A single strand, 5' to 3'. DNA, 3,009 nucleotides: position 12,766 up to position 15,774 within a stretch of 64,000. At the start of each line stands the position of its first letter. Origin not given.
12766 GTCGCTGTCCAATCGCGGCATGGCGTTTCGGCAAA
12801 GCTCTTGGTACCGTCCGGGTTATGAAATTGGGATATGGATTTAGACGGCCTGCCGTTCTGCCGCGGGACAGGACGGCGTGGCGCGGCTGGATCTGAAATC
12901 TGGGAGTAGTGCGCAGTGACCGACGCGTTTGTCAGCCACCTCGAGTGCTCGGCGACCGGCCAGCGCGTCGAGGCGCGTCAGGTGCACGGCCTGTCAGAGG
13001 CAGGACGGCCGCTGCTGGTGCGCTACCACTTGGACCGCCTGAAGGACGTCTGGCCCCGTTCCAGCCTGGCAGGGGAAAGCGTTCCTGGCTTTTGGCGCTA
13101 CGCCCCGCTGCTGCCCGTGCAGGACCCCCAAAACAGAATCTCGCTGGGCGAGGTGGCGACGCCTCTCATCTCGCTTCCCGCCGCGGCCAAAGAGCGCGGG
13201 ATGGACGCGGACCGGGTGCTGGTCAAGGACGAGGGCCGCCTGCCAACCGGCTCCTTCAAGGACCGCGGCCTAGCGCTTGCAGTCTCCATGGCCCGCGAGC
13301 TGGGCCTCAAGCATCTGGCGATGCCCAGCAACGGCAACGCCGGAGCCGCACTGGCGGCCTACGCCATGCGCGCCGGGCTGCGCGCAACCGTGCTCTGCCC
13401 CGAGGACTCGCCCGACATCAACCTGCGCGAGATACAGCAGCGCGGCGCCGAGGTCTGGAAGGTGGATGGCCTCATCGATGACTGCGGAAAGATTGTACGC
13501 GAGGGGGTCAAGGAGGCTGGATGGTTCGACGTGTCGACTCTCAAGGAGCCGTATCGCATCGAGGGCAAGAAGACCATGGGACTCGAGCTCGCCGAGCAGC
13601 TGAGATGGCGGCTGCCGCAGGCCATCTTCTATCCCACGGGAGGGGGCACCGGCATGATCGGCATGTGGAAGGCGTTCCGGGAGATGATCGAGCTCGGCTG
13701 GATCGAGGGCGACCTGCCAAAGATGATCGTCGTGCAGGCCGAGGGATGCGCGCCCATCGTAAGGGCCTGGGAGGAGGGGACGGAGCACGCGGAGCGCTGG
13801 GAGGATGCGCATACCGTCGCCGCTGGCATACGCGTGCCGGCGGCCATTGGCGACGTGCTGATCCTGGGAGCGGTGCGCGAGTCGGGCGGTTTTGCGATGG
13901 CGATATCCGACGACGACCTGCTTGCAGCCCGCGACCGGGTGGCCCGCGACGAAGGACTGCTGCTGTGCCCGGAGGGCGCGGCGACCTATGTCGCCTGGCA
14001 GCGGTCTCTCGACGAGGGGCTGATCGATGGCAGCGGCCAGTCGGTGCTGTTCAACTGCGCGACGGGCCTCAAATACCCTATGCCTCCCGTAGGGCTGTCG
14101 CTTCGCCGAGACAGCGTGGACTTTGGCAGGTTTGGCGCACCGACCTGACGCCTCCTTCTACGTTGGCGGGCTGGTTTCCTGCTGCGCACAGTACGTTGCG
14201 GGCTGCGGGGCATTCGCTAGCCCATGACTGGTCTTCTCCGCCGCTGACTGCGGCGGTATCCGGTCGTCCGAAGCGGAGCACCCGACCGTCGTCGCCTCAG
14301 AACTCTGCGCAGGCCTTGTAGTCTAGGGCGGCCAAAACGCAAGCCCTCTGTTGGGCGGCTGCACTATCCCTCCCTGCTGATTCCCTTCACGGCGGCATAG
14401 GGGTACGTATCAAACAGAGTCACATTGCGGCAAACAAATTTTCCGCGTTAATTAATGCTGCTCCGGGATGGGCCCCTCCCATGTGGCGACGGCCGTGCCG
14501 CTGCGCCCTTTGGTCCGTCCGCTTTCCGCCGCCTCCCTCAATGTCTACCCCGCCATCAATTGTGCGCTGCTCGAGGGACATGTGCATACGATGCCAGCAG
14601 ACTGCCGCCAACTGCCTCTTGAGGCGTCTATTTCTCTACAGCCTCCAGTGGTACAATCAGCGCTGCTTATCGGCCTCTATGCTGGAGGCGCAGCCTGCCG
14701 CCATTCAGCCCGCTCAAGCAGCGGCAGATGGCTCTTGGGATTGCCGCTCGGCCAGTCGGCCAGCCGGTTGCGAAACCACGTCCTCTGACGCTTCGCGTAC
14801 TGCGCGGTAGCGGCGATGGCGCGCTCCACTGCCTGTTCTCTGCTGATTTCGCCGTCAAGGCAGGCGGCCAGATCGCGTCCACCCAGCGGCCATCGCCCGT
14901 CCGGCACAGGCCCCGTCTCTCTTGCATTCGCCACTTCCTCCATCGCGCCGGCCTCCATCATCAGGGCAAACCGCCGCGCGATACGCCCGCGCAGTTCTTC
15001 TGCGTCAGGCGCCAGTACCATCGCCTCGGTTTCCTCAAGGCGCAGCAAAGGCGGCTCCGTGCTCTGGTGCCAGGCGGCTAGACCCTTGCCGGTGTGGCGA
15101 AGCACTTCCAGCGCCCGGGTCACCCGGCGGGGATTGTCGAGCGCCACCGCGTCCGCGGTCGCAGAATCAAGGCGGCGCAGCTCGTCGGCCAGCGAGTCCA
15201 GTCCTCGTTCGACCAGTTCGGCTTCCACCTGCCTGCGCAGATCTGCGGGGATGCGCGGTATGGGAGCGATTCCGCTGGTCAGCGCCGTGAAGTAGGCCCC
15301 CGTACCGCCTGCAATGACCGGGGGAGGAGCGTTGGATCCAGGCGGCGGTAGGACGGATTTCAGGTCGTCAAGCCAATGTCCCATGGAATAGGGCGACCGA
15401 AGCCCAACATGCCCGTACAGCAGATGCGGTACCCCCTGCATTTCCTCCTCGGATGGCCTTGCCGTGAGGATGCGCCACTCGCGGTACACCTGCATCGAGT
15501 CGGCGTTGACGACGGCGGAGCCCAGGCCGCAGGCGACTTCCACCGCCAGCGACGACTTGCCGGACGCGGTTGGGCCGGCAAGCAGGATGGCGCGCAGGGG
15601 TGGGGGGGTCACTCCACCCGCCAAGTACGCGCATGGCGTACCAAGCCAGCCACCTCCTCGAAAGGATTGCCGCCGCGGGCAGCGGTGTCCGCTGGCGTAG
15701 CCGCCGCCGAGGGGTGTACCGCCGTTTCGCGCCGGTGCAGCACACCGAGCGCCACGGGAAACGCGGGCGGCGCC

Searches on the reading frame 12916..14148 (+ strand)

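Call 11: search_protein_families(library=pfam, proteins=[window:12916-14148:+], max_evalue=0.01)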
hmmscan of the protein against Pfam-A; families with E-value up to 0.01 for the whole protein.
window:12916-14148:+ (410 aa): 1 family
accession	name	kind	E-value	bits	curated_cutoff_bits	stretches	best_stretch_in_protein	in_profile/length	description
PF00291.31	PALP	-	1.6e-67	228.3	35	1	75-378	1-291/295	Pyridoxal-phosphate dependent enzyme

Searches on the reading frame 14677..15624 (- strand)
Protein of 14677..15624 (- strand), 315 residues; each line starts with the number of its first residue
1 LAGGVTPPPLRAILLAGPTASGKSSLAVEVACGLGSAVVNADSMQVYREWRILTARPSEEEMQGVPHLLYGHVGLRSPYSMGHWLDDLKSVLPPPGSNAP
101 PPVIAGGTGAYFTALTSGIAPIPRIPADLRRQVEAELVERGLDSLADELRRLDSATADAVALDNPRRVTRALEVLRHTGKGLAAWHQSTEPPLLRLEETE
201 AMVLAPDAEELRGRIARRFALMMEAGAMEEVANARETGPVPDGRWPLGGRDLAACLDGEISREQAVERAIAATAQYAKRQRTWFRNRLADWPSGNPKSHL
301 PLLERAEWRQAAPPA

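Call 11: search_protein_families(library=pfam, proteins=[window:14677-15624:-], max_evalue=0.01)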
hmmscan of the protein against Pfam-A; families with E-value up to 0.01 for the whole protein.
window:14677-15624:- (315 aa): 4 families
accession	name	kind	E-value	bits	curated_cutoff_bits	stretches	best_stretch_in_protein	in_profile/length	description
PF01715.23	IPPT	-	1.1e-60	205.8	23.6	1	45-286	1-242/243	IPP transferase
PF01745.22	IPT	-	5.6e-07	29.7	20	1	13-65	4-56/233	Isopentenyl transferase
PF02224.24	Cytidylate_kin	-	0.007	16.5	26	0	15-49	3-35/211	Cytidylate kinase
PF13671.12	AAA_33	-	0.0099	16.6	27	0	13-44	2-33/143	AAA domain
